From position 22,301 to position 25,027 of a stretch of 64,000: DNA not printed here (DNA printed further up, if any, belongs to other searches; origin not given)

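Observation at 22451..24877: [NiFe]-hydrogenase small subunit fused behind a NirB-like FAD/NAD(P)H-[2Fe-2S] reductase module: a candidate two-gene soluble H2:NAD(P)+ oxidoreductase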

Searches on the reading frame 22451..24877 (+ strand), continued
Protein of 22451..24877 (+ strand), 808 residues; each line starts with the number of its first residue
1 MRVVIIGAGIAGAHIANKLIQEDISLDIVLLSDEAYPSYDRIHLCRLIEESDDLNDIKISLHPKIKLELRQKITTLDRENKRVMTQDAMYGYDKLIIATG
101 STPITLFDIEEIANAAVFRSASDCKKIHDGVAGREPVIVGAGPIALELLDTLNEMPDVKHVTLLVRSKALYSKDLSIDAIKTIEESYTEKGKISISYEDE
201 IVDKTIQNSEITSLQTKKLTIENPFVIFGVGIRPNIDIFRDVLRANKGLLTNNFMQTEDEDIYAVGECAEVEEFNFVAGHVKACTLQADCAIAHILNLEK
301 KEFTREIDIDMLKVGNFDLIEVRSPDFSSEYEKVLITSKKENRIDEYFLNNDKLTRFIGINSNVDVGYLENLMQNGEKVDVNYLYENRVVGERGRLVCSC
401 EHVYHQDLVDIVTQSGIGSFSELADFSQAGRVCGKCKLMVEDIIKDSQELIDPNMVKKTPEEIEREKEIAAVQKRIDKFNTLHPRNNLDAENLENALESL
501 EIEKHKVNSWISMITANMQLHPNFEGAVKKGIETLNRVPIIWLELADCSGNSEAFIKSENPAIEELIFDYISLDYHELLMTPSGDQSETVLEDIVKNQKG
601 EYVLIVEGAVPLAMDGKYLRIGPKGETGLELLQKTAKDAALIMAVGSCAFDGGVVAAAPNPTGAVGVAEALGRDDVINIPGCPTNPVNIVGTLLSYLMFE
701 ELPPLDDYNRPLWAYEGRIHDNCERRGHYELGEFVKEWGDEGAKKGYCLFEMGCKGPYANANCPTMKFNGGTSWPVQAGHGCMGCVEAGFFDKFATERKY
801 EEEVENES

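Call 31: find_encoding_contigs(protein=P0109, flank=10000, max_places=2)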
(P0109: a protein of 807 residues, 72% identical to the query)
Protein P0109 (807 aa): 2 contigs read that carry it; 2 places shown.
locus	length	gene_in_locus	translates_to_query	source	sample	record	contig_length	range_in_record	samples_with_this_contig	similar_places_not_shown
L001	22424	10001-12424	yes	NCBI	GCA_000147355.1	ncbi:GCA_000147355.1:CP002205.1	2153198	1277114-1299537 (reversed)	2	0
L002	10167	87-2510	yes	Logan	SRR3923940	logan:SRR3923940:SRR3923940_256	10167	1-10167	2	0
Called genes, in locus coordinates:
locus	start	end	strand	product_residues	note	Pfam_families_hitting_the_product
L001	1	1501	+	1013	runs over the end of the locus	PF00873:ACR_tran, PF03176:MMPL (weak)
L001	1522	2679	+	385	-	PF25973:BSH_CzcB (weak)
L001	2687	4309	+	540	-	PF02463:SMC_N (faint), PF03193:RsgA_GTPase (faint), PF13476:AAA_23 (faint), PF00005:ABC_tran, PF13555:AAA_29 (faint), PF00005:ABC_tran, PF13304:AAA_21 (weak)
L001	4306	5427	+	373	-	PF12679:ABC2_membrane_2, PF12698:ABC2_membrane_3, PF01061:ABC2_membrane, PF12730:ABC2_membrane_4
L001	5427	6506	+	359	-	PF12679:ABC2_membrane_2, PF12698:ABC2_membrane_3, PF01061:ABC2_membrane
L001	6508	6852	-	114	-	PF01258:zf-dskA_traR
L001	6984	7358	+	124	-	PF13279:4HBT_2, PF03061:4HBT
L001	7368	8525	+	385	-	PF07690:MFS_1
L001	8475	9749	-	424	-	-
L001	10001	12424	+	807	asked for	PF00070:Pyr_redox (faint), PF07992:Pyr_redox_2, PF13434:Lys_Orn_oxgnase (weak), PF13738:Pyr_redox_3, PF04324:Fer2_BFD, PF01058:Oxidored_q6, PF14720:NiFe_hyd_SSU_C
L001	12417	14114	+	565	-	PF27537:HoxH, PF00374:NiFeSe_Hases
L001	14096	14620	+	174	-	PF01750:HycI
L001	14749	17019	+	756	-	PF00708:Acylphosphatase, PF07503:zf-HYPF, PF01300:Sua5_yciO_yrdC, PF17788:HypF_C, PF22521:HypF_C_2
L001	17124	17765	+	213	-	-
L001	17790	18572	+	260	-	PF02492:cobW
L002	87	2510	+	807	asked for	PF00070:Pyr_redox (faint), PF07992:Pyr_redox_2, PF13434:Lys_Orn_oxgnase (weak), PF13738:Pyr_redox_3, PF04324:Fer2_BFD, PF01058:Oxidored_q6, PF14720:NiFe_hyd_SSU_C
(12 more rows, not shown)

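Call 43: find_encoding_contigs(protein=P0127, flank=8000, max_places=1)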
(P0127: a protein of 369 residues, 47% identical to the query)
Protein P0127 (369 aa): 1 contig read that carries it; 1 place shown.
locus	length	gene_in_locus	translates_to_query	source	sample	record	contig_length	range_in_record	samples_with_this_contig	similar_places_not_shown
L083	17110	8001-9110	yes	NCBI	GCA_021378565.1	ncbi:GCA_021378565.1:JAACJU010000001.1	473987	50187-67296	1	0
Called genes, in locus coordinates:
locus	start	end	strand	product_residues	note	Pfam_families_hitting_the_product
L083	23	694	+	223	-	PF00899:ThiF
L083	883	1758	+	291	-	PF00892:EamA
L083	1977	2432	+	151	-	PF01569:PAP2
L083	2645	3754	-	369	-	PF00226:DnaJ, PF01556:DnaJ_C, PF00684:DnaJ_CXXCXGXG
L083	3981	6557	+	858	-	PF11791:Aconitase_B_N, PF06434:Aconitase_2_N, PF00330:Aconitase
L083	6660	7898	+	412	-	PF10518:TAT_signal (weak), PF01058:Oxidored_q6, PF14720:NiFe_hyd_SSU_C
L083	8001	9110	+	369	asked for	PF01058:Oxidored_q6, PF14720:NiFe_hyd_SSU_C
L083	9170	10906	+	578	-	PF27537:HoxH, PF00374:NiFeSe_Hases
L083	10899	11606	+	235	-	PF01292:Ni_hydr_CYTB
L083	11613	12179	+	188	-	PF01750:HycI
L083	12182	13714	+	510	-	PF22521:HypF_C_2 (faint)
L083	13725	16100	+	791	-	PF00708:Acylphosphatase, PF07503:zf-HYPF, PF01300:Sua5_yciO_yrdC, PF17788:HypF_C, PF22521:HypF_C_2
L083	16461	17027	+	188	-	PF07690:MFS_1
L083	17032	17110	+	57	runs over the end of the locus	-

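Call 44: find_encoding_contigs(protein=P0125, flank=8000, max_places=1)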
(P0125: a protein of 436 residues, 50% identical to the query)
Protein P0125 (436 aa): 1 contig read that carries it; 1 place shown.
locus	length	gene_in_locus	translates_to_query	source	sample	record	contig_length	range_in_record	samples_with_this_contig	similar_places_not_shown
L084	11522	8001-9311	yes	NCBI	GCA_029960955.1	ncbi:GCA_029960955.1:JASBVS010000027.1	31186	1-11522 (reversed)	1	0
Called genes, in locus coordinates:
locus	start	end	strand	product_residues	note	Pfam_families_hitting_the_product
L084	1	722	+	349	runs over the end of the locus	PF01476:LysM, PF23473:LysM3_LYK4_5 (faint), PF01476:LysM, PF01551:Peptidase_M23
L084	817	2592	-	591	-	PF00083:Sugar_tr (faint), PF07690:MFS_1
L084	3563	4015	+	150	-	-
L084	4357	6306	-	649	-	PF01926:MMR_HSR1, PF02421:FeoB_N, PF07670:Gate, PF07664:FeoB_C, PF07670:Gate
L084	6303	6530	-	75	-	PF04023:FeoA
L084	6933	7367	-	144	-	-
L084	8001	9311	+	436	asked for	PF01058:Oxidored_q6, PF14720:NiFe_hyd_SSU_C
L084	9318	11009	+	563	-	PF27537:HoxH, PF00374:NiFeSe_Hases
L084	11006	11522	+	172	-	PF01292:Ni_hydr_CYTB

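Call 45: find_encoding_contigs(protein=P0131, flank=8000, max_places=1)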
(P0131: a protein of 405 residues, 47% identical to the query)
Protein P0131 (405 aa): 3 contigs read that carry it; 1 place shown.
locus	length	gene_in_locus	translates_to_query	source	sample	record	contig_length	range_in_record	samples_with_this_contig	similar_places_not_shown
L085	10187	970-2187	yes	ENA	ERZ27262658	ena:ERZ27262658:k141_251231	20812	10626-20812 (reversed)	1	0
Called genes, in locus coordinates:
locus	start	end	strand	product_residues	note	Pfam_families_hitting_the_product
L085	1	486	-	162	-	?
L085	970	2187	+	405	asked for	PF01058:Oxidored_q6, PF14720:NiFe_hyd_SSU_C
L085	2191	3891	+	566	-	PF27537:HoxH, PF00374:NiFeSe_Hases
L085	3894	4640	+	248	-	PF01292:Ni_hydr_CYTB, PF14358:DUF4405 (weak)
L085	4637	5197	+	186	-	PF01750:HycI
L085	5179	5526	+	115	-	PF01155:HypA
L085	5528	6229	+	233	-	PF02492:cobW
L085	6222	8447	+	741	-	PF00708:Acylphosphatase, PF07503:zf-HYPF, PF01300:Sua5_yciO_yrdC, PF17788:HypF_C, PF22521:HypF_C_2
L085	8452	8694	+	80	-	PF01455:HupF_HypC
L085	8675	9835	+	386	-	PF01924:HypD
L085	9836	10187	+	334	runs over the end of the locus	PF00586:AIRS, PF02769:AIRS_C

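Call 52: find_encoding_contigs(protein=P0292, flank=8000, max_places=1)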
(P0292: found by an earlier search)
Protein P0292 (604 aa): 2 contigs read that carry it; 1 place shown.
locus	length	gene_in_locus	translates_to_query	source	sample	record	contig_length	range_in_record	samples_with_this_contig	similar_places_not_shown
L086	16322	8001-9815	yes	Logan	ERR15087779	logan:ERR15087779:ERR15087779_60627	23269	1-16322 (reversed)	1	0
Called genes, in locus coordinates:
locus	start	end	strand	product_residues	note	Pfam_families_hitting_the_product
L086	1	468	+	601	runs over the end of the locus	PF05226:CHASE2, PF00211:Guanylate_cyc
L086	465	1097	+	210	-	PF13144:ChapFlgA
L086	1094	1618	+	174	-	PF02441:Flavoprotein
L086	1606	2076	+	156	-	PF01467:CTP_transf_like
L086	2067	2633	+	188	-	PF02223:Thymidylate_kin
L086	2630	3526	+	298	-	PF00072:Response_reg, PF00990:GGDEF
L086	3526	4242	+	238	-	PF00132:Hexapep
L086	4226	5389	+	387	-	PF00155:Aminotran_1_2, PF01041:DegT_DnrJ_EryC1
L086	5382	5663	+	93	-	PF07876:Dabb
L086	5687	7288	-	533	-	PF00656:Peptidase_C14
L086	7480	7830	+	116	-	PF07992:Pyr_redox_2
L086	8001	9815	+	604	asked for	PF07992:Pyr_redox_2, PF04324:Fer2_BFD, PF01058:Oxidored_q6, PF14720:NiFe_hyd_SSU_C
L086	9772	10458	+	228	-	PF27537:HoxH (weak), PF00374:NiFeSe_Hases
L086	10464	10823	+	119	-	PF00374:NiFeSe_Hases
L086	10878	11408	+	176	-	PF00374:NiFeSe_Hases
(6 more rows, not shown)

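Call 60: predict_structure(alignment_id=A3)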
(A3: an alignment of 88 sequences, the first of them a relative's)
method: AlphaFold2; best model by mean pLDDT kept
length: 808 residues; sequences in the alignment: 88
mean_pLDDT: 66.7   pTM: 0.56
mean pLDDT of the five models: 66.7, 64.2, 62.8, 61.9, 59.6
residues with pLDDT >= 90: 202; 70-90: 224; 50-70: 120; < 50: 262
segments of 3 or more residues with pLDDT < 50: 42-46, 389-393, 478-488, 494-540, 547-599, 654-661, 680-808
pLDDT, mean of each block of 10 residues (from residue 1): 93 92 93 81 50 64 90 94 95 96 87 87 84 91 78 85 90 89 88 92 94 96 89 87 95 97 96 90 90 91 88 78 90 89 90 92 78 84 64 60 75 80 64 63 84 76 62 48 45 46 38 28 34 38 50 29 31 30 34 44 62 63 60 73 60 45 67 66 36 34 38 38 33 35 32 31 26 24 38 37 33
secondary structure, 60 per line:
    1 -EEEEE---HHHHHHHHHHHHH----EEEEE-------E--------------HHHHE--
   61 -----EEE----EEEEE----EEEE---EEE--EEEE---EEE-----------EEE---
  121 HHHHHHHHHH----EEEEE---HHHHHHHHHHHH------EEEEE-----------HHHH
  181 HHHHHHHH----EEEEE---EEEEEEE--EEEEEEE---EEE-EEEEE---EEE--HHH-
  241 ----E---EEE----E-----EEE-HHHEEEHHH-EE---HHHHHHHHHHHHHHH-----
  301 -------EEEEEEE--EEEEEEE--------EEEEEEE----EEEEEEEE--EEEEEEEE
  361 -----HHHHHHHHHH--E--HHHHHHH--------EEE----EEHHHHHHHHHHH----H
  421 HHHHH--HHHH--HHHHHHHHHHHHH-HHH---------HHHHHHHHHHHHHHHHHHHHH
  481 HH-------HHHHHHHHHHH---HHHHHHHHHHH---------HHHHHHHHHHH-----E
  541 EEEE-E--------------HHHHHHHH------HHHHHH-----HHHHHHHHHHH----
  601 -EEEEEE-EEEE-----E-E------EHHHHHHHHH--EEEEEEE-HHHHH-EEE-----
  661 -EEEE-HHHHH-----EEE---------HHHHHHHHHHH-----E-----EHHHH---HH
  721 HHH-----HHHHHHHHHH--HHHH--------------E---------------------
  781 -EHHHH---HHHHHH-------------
elements in order (helices of 4 or more, strands of 3 or more residues): E2-6 H10-22 E27-31 H54-57 E66-68 E73-77 E82-85 E89-91 E94-97 E101-103 E115-117 H121-130 E135-139 H143-154 E161-165 H177-188 E193-197 E201-207 E210-216 E220-222 E224-228 E232-234 E249-251 E262-264 E269-271 H281-295 E308-314 E317-323 E332-338 E343-350 E353-360 H366-375 H381-387 E396-398 H405-415 H420-425 H428-431 H434-446 H460-482 H490-500 H504-514 H524-534 E540-544 H561-568 H575-580 H586-596 E602-607 E609-612 H628-636 E639-645 H647-651 E653-655 E662-665 H667-671 E677-679 H689-699 H712-715 H719-723 H729-738 H741-744 H783-786 H790-795

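Call 64: fold_search(model_id=the predicted structure, library=pdb)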
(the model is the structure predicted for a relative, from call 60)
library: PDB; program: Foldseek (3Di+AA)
matches with E <= 10: 1632; with E <= 0.001: 721
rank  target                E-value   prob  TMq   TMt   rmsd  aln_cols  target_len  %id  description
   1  3lb8_B                4.9e-30  1.00  0.43  0.79   3.7       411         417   21  Crystal structure of the covalent putidaredoxin reductase-putidaredoxin complex (released 2010-02-23)
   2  3lb8_A                3.4e-29  1.00  0.43  0.78   3.6       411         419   21  Crystal structure of the covalent putidaredoxin reductase-putidaredoxin complex (released 2010-02-23)
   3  1q1w_B                5.4e-29  1.00  0.43  0.78   3.5       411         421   21  Crystal Structure of Putidaredoxin Reductase from Pseudomonas putida (released 2004-02-24)
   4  4emi                  8.5e-29  1.00  0.43  0.82   3.5       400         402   18  Toluene dioxygenase reductase in reduced state in complex with NAD+ (released 2012-09-26)
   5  1q1w_A                9.0e-29  1.00  0.43  0.78   3.6       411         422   21  Crystal Structure of Putidaredoxin Reductase from Pseudomonas putida (released 2004-02-24)
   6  9li3_A                9.5e-29  1.00  0.43  0.82   3.2       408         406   19  Crystal structure of FAD-dependent oxidoreductase from Marinomonas mediterranea (released 2026-01-21)
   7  1q1r_A                1.1e-28  1.00  0.43  0.78   3.6       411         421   21  Crystal Structure of Putidaredoxin Reductase from Pseudomonas putida (released 2004-02-24)
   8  9li3_B                1.4e-28  1.00  0.42  0.81   3.4       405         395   19  Crystal structure of FAD-dependent oxidoreductase from Marinomonas mediterranea (released 2026-01-21)
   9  7bq6                  1.5e-28  1.00  0.42  0.75   3.9       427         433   19  Crystal structure of Pennisetum glaucum monodehydroascorbate reductase (released 2021-03-24)
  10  4h50                  4.9e-28  1.00  0.42  0.82   3.4       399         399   20  Crystal Structure of Ferredoxin reductase, BphA4 E175Q/T1776R/Q177G mutant (reduced form) (released 2013-10-09)
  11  7btj_A                5.2e-28  1.00  0.42  0.76   3.7       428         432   21  Crystal structure of Pennisetum glaucum monodehydroascorbate reductase in complex with FADH2 (released 2021-04-07)
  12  7bvi_A                7.3e-28  1.00  0.43  0.76   3.7       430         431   20  Crystal structure of Pennisetum glaucum monodehydroascorbate reductase (released 2021-04-14)
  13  4h4w                  8.2e-28  1.00  0.42  0.82   3.4       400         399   20  Crystal Structure of Ferredoxin reductase, BphA4 E175C/T176R/Q177G mutant (reduced form) (released 2013-10-09)
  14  5jcl_B                8.7e-28  1.00  0.42  0.77   3.4       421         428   21  Structure and catalytic mechanism of monodehydroascorbate reductase, MDHAR, from Oryza sativa L. japonica (released 2016-10-12)
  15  7buz_A                9.2e-28  1.00  0.42  0.76   3.7       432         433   21  Crystal structure of Pennisetum glaucum monodehydroascorbate reductase (released 2021-04-14)
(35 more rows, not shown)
